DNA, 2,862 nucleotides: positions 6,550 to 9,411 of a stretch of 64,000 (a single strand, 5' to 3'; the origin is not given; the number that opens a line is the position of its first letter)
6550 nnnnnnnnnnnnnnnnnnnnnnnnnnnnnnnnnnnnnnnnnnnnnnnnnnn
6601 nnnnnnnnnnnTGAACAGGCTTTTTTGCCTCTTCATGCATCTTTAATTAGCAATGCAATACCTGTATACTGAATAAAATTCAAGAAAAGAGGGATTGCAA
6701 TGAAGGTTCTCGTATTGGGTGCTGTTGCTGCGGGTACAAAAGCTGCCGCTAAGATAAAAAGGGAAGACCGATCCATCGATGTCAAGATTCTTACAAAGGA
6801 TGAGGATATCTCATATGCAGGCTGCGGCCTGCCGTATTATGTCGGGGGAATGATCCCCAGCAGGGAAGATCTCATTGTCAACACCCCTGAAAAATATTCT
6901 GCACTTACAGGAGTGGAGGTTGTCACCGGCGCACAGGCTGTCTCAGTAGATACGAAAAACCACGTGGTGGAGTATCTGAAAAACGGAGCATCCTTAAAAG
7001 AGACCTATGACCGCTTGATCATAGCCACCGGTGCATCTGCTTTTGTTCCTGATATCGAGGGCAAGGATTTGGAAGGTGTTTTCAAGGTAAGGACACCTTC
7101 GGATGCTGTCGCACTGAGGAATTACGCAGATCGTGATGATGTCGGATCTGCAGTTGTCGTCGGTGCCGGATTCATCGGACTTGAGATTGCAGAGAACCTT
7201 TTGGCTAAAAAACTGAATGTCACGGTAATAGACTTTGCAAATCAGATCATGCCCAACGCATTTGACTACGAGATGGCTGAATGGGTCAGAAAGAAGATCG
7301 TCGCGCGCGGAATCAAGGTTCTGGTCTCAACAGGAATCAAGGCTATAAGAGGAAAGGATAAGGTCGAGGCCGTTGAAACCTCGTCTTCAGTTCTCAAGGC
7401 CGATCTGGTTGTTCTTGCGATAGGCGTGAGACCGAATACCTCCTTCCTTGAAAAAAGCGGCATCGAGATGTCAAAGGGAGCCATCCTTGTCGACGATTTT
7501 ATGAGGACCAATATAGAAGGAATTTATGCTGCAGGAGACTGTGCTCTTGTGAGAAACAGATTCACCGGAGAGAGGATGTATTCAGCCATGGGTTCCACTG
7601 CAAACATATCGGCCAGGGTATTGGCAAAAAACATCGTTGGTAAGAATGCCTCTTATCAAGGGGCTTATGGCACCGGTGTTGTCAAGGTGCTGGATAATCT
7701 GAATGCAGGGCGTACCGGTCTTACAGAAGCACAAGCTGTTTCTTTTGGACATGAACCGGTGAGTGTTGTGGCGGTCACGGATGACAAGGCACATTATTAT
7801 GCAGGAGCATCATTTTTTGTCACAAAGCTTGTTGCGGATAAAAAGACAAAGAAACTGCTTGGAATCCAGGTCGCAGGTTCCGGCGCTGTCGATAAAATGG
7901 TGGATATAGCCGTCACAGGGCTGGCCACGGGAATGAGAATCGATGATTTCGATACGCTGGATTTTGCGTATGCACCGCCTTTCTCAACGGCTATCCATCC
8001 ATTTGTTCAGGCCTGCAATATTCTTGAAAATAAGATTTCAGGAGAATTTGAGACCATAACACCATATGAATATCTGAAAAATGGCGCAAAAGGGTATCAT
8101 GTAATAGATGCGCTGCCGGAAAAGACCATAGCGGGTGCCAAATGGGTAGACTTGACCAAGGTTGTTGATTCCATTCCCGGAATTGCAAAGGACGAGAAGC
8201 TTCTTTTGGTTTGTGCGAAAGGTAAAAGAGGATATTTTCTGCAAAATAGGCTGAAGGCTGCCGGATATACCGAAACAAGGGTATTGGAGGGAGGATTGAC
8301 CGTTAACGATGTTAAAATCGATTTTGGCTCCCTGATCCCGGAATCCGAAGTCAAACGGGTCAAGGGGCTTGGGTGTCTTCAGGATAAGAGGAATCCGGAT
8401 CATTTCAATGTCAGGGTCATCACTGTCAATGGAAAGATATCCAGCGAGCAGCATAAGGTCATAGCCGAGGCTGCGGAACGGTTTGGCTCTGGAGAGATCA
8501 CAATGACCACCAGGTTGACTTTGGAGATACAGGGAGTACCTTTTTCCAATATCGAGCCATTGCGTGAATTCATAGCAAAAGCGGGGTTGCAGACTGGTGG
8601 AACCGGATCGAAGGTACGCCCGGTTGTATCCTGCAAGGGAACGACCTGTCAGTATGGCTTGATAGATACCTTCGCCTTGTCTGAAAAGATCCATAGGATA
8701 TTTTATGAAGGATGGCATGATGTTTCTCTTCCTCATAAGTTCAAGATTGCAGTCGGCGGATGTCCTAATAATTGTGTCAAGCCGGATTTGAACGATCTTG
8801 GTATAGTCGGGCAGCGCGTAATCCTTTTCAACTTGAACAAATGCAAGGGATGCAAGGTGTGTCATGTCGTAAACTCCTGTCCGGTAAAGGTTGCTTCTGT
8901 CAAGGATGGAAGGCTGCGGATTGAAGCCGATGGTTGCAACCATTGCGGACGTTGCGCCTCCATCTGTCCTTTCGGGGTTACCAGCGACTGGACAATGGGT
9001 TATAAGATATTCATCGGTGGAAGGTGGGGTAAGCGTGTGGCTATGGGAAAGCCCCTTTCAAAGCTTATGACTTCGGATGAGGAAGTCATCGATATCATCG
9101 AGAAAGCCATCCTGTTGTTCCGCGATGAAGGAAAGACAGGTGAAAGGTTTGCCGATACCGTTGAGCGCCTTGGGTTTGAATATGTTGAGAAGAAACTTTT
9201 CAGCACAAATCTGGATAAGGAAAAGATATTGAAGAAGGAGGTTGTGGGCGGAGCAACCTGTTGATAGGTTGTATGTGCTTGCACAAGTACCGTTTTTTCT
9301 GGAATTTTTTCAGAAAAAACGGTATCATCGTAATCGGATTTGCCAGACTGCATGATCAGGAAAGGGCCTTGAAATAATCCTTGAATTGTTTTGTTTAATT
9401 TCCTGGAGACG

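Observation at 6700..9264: Single-polypeptide CoADR-like flavoprotein + rhodanese + siroheme sulfite-reductase-like module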

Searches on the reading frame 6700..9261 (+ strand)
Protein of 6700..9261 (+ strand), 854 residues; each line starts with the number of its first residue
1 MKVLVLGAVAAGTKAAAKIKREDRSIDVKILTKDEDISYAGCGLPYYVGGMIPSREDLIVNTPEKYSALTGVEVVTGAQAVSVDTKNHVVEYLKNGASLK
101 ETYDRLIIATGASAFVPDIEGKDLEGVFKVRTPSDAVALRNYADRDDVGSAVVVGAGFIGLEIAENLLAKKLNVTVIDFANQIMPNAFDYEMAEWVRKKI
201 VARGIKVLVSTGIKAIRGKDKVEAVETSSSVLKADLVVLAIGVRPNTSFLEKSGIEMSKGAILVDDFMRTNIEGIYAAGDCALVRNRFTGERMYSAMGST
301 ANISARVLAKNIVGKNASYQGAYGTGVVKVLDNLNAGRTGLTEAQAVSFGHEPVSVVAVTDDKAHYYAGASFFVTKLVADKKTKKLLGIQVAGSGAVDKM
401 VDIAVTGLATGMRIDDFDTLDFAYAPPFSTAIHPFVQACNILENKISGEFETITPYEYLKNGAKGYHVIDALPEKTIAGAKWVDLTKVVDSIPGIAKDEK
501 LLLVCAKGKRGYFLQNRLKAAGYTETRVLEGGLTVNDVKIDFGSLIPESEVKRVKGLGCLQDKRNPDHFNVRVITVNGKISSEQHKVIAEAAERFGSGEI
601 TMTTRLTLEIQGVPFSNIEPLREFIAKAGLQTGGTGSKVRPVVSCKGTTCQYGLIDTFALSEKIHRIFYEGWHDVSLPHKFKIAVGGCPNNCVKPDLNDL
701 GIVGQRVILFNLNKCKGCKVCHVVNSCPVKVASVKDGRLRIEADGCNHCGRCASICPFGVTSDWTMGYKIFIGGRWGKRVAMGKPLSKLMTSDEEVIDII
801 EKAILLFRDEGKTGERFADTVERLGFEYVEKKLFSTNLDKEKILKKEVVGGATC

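Call 3: search_protein_families(library=pfam, proteins=[window:6700-9261:+], max_evalue=0.01)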
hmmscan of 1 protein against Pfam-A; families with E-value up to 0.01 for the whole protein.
window:6700-9261:+ (854 aa): 18 families
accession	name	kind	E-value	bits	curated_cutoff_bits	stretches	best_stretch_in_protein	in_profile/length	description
PF07992.20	Pyr_redox_2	-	2.1e-62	211.6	26.1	1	1-287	1-278/291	Pyridine nucleotide-disulphide oxidoreductase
PF01077.27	NIR_SIR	-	1.6e-28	99.6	27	1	636-836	2-152/158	Nitrite and sulphite reductase 4Fe-4S domain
PF00070.33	Pyr_redox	-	2.6e-18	66.8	22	1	151-228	2-80/82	Pyridine nucleotide-disulphide oxidoreductase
PF03460.22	NIR_SIR_ferr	-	6.6e-15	55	24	1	562-626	2-67/69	Nitrite/Sulfite reductase ferredoxin-like half domain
PF02852.28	Pyr_redox_dim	-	1e-13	51.9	25.3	1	333-432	8-106/110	Pyridine nucleotide-disulphide oxidoreductase, dimerisation domain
PF13738.12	Pyr_redox_3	-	4.8e-13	49.5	30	1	138-279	158-305/305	Pyridine nucleotide-disulphide oxidoreductase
PF01266.30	DAO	-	1.6e-08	34.9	27.9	0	151-178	2-29/353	FAD dependent oxidoreductase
PF12837.12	Fer4_6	-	4.2e-07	30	25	1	741-760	4-23/24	4Fe-4S binding domain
PF12797.12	Fer4_2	-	4.5e-07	29.8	24.5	1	739-758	3-22/22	4Fe-4S binding domain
PF13237.11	Fer4_10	-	3.4e-06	27.3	25.5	1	709-757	3-53/53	4Fe-4S dicluster domain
PF00581.25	Rhodanese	-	2.3e-05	25.2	22.2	1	468-534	16-97/102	Rhodanese-like domain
PF12838.12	Fer4_7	-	3.2e-05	24.7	27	1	714-760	1-52/52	4Fe-4S dicluster domain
PF13454.12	NAD_binding_9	-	0.00011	22.7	21.8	0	152-205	1-58/155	FAD-NAD(P)-binding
PF02737.24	3HCDH_N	-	0.00047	20.6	22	1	152-224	3-75/180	3-hydroxyacyl-CoA dehydrogenase, NAD binding domain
PF00037.32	Fer4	-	0.00075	19.7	21.1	1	741-759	3-21/24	4Fe-4S binding domain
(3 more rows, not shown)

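Call 4: search_protein_families(library=ncbifam, proteins=[window:6700-9261:+], max_evalue=0.01)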
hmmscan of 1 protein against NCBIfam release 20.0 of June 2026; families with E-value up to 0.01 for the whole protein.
window:6700-9261:+ (854 aa): 102 families (the best 25 are shown)
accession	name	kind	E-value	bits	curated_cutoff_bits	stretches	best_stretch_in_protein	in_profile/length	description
NF007123.0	PRK09564.1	equivalog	1.2e-113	380.1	458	1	1-431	1-432/444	CoA-disulfide reductase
TIGR03385.1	CoA_CoA_reduc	equivalog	1.5e-111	373.3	578.8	1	2-432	1-432/439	CoA-disulfide reductase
NF010037.0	PRK13512.1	equivalog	5.1e-73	246.4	394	1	1-430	2-425/438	CoA-disulfide reductase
NF046103.1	NOXase_Strep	equivalog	8.8e-71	239.2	600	1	2-429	1-428/442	H2O-forming NADH oxidase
TIGR02374.1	nitri_red_nirB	equivalog_domain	9.6e-71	239.2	578.35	3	5-331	3-321/794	nitrite reductase large subunit NirB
NF045765.1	PhenlGlyoxDHPadH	equivalog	1.7e-53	182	475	1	2-324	4-317/416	NADH-dependent phenylglyoxylate dehydrogenase subunit epsilon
NF011565.0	PRK14989.1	subfamily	4.9e-42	144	883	2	21-393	26-375/847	nitrite reductase large subunit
NF003437.0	PRK04965.1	equivalog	1.3e-40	139.6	392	1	2-318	4-305/378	NADH:flavorubredoxin reductase NorW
NF042949.2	3PPDioc_HcaD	equivalog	1.4e-36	126.1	450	1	3-318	4-311/386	3-phenylpropionate/cinnamic acid dioxygenase ferredoxin--NAD(+) reductase subunit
TIGR01350.1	lipoamide_DH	equivalog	2.9e-35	121.9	408.8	1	71-416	103-432/461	dihydrolipoyl dehydrogenase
TIGR02053.1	MerA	equivalog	6.7e-33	114.4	454.45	1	71-418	103-433/465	mercury(II) reductase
NF007286.0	PRK09754.1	equivalog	3.7e-31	108.3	447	1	3-316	6-310/400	phenylpropionate dioxygenase ferredoxin reductase subunit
NF041682.1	ant_diox_AndAa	equivalog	2.8e-30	105.3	650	1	4-320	7-317/406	anthranilate 1,2-dioxygenase system ferredoxin--NAD(+) reductase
TIGR02912.1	sulfite_red_C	equivalog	7.1e-28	97.5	324.1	1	571-800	23-258/314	sulfite reductase subunit C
TIGR01424.1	gluta_reduc_2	equivalog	3.3e-27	95.2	606.05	1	70-419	103-430/446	glutathione-disulfide reductase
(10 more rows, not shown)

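Call 5: find_homologous_proteins(query=window:6700-9261:+, max_evalue=1e-10)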
Query window:6700-9261:+ (854 aa): 7425 proteins with E <= 1e-10 among 8000 candidates; the best 120 are listed.
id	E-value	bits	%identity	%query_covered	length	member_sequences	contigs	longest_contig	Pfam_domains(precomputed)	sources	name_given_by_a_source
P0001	0.0e+0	1915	100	100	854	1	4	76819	PF01077.28,PF01266.31,PF12797.13,PF02852.29,PF07992.21,PF12837.13,PF00070.34,PF13738.13,PF03460.23,PF13237.12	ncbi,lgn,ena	-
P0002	0.0e+0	1851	97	100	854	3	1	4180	PF01077.28,PF07992.21,PF12837.13,PF00070.34,PF00581.26,PF03460.23,PF12838.13,PF01266.31,PF12797.13,PF02852.29,PF13738.13,PF13237.12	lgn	-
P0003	0.0e+0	1641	84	100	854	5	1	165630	PF01077.28,PF01266.31,PF12797.13,PF02852.29,PF07992.21,PF12837.13,PF00070.34,PF00581.26,PF13738.13,PF03460.23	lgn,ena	-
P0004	0.0e+0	1365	60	77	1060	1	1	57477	PF01077.28,PF07992.21,PF12837.13,PF00070.34,PF00581.26,PF03460.23,PF12838.13,PF01266.31,PF12797.13,PF02852.29,PF00037.33,PF13738.13,PF13237.12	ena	-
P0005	0.0e+0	1359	70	100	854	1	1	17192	PF01077.28,PF01266.31,PF02852.29,PF07992.21,PF12837.13,PF00070.34,PF13738.13,PF03460.23,PF13237.12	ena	-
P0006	0.0e+0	1356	69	100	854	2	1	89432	PF01077.28,PF12797.13,PF13450.13,PF02852.29,PF07992.21,PF12837.13,PF00070.34,PF00581.26,PF13738.13,PF03460.23,PF13237.12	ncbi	-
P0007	0.0e+0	1356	70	100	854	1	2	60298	PF01077.28,PF01266.31,PF02852.29,PF07992.21,PF12837.13,PF00070.34,PF00581.26,PF13738.13,PF03460.23,PF13237.12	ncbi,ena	-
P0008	0.0e+0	1355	69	100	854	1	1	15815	PF01077.28,PF01266.31,PF12797.13,PF02852.29,PF07992.21,PF12837.13,PF00070.34,PF00581.26,PF13738.13,PF03460.23,PF13237.12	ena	-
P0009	0.0e+0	1354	68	100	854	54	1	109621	PF01077.28,PF01266.31,PF12797.13,PF02852.29,PF07992.21,PF12837.13,PF00070.34,PF00581.26,PF13738.13,PF03460.23,PF13237.12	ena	-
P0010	0.0e+0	1350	69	100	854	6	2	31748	PF01077.28,PF01266.31,PF13450.13,PF02852.29,PF07992.21,PF12837.13,PF00070.34,PF00581.26,PF13738.13,PF03460.23,PF13237.12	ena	-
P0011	0.0e+0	1350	69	100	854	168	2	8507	PF01077.28,PF01266.31,PF12797.13,PF02852.29,PF07992.21,PF12837.13,PF00070.34,PF13738.13,PF03460.23,PF13237.12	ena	-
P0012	0.0e+0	1343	69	100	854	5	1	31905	PF01077.28,PF13450.13,PF07992.21,PF12837.13,PF00070.34,PF00581.26,PF03486.21,PF03460.23,PF01266.31,PF12797.13,PF02852.29,PF13738.13,PF13237.12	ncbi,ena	-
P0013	0.0e+0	1342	68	100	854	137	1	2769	PF01077.28,PF07992.21,PF12837.13,PF00070.34,PF00581.26,PF03486.21,PF03460.23,PF01266.31,PF12797.13,PF02852.29,PF13738.13,PF13237.12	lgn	-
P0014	0.0e+0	1340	69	100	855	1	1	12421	PF01077.28,PF01266.31,PF12797.13,PF02852.29,PF07992.21,PF12837.13,PF00070.34,PF13738.13,PF03460.23,PF13237.12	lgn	-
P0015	0.0e+0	1336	69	100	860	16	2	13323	PF01077.28,PF01266.31,PF12797.13,PF02852.29,PF07992.21,PF00070.34,PF00581.26,PF13738.13,PF03460.23,PF13237.12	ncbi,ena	-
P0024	0.0e+0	1332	68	100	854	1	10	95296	PF01077.28,PF01266.31,PF02852.29,PF07992.21,PF12837.13,PF00070.34,PF00581.26,PF13738.13,PF03486.21,PF03460.23,PF13237.12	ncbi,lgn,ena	-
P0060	0.0e+0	1303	67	100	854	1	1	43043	PF01077.28,PF01266.31,PF13450.13,PF02852.29,PF07992.21,PF00070.34,PF13738.13,PF03460.23,PF13237.12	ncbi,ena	-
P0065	0.0e+0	1297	67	100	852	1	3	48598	PF01077.28,PF01266.31,PF12797.13,PF13450.13,PF02852.29,PF07992.21,PF00070.34,PF13738.13,PF03460.23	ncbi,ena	-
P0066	0.0e+0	1296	67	100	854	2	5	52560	PF01077.28,PF13450.13,PF07992.21,PF12837.13,PF00070.34,PF00581.26,PF03486.21,PF03460.23,PF01266.31,PF12797.13,PF02852.29,PF13738.13,PF13237.12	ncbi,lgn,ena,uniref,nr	ncbi:MAG: FAD-dependent oxidoreductase [Spirochaetes bacterium]|uniref:FAD-dependent oxidoreductase 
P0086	0.0e+0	1280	66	100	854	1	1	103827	PF01077.28,PF13450.13,PF07992.21,PF12837.13,PF00070.34,PF00581.26,PF03460.23,PF12838.13,PF01266.31,PF12797.13,PF02852.29,PF00037.33,PF13738.13,PF13237.12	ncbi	-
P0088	0.0e+0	1277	66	100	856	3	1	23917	PF01077.28,PF07992.21,PF12837.13,PF00070.34,PF00581.26,PF03460.23,PF12838.13,PF01266.31,PF12797.13,PF02852.29,PF00037.33,PF13738.13,PF13237.12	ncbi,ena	-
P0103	0.0e+0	1273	65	100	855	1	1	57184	PF01077.28,PF13450.13,PF07992.21,PF12837.13,PF00070.34,PF03486.21,PF03460.23,PF12838.13,PF01266.31,PF12797.13,PF02852.29,PF00037.33,PF13738.13,PF13237.12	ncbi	-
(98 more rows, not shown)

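Call 6: search_solved_structures(query=window:6700-9261:+, max_evalue=0.001)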
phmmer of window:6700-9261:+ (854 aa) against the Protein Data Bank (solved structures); distinct sequences matched with E-value up to 0.001: 248 (the best 60 are shown).
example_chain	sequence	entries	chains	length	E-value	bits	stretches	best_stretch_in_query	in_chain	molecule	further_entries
6pfz_D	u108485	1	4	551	2.1e-94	320.5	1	1-533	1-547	NADH oxidase (NoxA-3)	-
3cgb_A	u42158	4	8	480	4.7e-83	282.9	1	2-440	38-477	Pyridine nucleotide-disulfide oxidoreductase, class I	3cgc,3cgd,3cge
8a56_A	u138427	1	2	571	2.7e-79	270.5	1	2-532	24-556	Coenzyme A-persulfide reductase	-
3kd9_A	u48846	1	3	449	2.9e-79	270.4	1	2-443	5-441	Coenzyme A disulfide reductase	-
4fx9_A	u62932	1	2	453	4.5e-79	269.8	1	2-442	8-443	Coenzyme A disulfide reductase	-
5l1n_A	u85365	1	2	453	2e-77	264.4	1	2-442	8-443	Coenzyme A disulfide reductase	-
3icr_A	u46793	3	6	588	2.8e-76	260.6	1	2-534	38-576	Coenzyme A-Disulfide Reductase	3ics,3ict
6ruz_A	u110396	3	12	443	8.3e-76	259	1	2-438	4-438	NADH oxidase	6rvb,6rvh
3iwa_A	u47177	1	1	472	3.2e-74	253.7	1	3-448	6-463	FAD-dependent pyridine nucleotide-disulphide oxidoreductase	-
3nta_A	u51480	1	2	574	5.8e-70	239.6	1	2-532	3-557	FAD-dependent pyridine nucleotide-disulphide oxidoreductase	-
4ocg_A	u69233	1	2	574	8.2e-69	235.8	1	2-532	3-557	FAD-dependent pyridine nucleotide-disulphide oxidoreductase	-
3ntd_A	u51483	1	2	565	1.6e-68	234.9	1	2-532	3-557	FAD-dependent pyridine nucleotide-disulphide oxidoreductase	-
3nt6_A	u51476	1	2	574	4e-67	230.2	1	2-532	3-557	FAD-dependent pyridine nucleotide-disulphide oxidoreductase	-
1yqz_A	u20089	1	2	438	6.9e-54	186.5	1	2-429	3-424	coenzyme A disulfide reductase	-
4em3_A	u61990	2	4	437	7.2e-54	186.4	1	2-429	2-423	Coenzyme A disulfide reductase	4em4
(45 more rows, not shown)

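Call 14: find_encoding_contigs(protein=P0001, flank=10000, max_places=4)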
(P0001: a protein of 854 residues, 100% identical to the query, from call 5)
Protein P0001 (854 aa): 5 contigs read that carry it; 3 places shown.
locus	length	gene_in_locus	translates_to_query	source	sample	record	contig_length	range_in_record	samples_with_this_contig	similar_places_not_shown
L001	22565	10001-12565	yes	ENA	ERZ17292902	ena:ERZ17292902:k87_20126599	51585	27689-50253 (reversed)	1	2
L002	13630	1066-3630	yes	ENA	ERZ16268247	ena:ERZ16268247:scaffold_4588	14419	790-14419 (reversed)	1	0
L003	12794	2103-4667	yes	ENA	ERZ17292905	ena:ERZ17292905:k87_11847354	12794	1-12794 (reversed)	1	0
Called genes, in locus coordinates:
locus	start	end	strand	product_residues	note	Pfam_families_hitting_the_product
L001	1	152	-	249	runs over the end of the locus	PF02585:PIG-L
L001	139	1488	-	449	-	PF13347:MFS_2, PF07690:MFS_1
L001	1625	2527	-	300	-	PF00890:FAD_binding_2 (weak), PF01134:GIDA (faint), PF01266:DAO (weak), PF03486:HI0933_like (weak), PF07992:Pyr_redox_2, PF12831:FAD_oxidored, PF13738:Pyr_redox_3, PF00070:Pyr_redox (weak), +2 more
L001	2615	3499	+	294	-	PF00126:HTH_1, PF03466:LysR_substrate, PF12727:PBP_like (weak)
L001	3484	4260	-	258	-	PF00149:Metallophos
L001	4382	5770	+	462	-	PF00209:SNF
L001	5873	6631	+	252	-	PF00497:SBP_bac_3, PF10613:Lig_chan-Glu_bd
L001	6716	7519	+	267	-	PF01875:Memo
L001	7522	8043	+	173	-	PF01871:AMMECR1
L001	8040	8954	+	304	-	PF04055:Radical_SAM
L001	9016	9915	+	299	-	PF00892:EamA, PF03151:TPT (weak), PF00892:EamA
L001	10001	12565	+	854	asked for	PF01266:DAO (faint), PF07992:Pyr_redox_2, PF13738:Pyr_redox_3, PF00070:Pyr_redox, PF02852:Pyr_redox_dim, PF03460:NIR_SIR_ferr, PF01077:NIR_SIR, PF13237:Fer4_10 (weak), +2 more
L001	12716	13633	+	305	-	PF01497:Peripla_BP_2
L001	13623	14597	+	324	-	PF01032:FecCD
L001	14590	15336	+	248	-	PF02463:SMC_N (faint), PF00005:ABC_tran, PF13304:AAA_21 (faint)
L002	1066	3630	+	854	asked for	PF01266:DAO (faint), PF07992:Pyr_redox_2, PF13738:Pyr_redox_3, PF00070:Pyr_redox, PF02852:Pyr_redox_dim, PF03460:NIR_SIR_ferr, PF01077:NIR_SIR, PF13237:Fer4_10 (weak), +2 more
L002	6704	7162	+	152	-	-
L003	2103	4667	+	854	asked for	PF01266:DAO (faint), PF07992:Pyr_redox_2, PF13738:Pyr_redox_3, PF00070:Pyr_redox, PF02852:Pyr_redox_dim, PF03460:NIR_SIR_ferr, PF01077:NIR_SIR, PF13237:Fer4_10 (weak), +2 more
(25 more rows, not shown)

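Call 15: list_cluster_members(proteins=[P0001, P0006, P0024, P0066, P0060, P0086, P0103, P0012, P0065, P0088])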
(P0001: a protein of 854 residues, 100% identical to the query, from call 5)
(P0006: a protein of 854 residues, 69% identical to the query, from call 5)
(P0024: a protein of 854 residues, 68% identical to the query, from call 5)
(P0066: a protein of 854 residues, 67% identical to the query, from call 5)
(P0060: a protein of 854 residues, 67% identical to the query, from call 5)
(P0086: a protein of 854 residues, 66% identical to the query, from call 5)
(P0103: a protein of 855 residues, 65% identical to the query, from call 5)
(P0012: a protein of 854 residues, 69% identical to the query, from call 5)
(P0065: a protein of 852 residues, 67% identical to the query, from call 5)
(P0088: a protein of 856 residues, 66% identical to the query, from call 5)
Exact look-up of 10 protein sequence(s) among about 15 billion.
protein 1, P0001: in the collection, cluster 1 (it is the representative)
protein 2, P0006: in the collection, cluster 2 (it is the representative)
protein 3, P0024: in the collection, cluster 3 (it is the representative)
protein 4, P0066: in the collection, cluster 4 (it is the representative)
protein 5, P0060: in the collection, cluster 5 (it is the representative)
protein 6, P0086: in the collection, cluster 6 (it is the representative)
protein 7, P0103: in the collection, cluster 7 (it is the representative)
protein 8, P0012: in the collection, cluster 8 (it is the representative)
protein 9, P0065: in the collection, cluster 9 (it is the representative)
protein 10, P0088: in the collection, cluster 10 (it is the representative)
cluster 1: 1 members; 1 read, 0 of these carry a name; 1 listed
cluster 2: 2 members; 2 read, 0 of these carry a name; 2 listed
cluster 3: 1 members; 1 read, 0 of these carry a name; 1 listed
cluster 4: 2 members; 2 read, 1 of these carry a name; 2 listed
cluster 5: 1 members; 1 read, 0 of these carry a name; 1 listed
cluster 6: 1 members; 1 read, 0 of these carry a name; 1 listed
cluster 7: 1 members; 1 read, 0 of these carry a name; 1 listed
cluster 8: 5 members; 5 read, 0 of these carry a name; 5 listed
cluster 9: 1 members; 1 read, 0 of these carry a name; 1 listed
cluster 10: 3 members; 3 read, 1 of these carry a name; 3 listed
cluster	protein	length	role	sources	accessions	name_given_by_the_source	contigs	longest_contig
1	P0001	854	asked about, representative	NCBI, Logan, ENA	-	-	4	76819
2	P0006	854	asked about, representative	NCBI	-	-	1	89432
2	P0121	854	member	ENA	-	-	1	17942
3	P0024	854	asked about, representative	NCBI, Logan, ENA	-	-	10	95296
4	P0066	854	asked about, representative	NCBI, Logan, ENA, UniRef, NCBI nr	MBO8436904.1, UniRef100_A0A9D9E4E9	MAG: FAD-dependent oxidoreductase [Spirochaetes bacterium] | FAD-dependent oxidoreductase n=1 Tax=Candidatus Ornithospirochaeta stercoripullorum ... | FAD-dependent oxidoreductase [Candidatus Ornithospirochaeta stercoripullorum]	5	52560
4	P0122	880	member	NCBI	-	-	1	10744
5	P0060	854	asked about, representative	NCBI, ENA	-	-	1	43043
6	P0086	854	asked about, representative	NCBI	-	-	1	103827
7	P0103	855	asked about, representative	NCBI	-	-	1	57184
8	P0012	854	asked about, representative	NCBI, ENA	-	-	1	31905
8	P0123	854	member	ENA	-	-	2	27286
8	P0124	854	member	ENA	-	-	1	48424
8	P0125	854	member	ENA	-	-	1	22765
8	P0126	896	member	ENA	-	-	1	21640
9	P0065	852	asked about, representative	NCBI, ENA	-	-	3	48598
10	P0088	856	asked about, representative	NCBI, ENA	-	-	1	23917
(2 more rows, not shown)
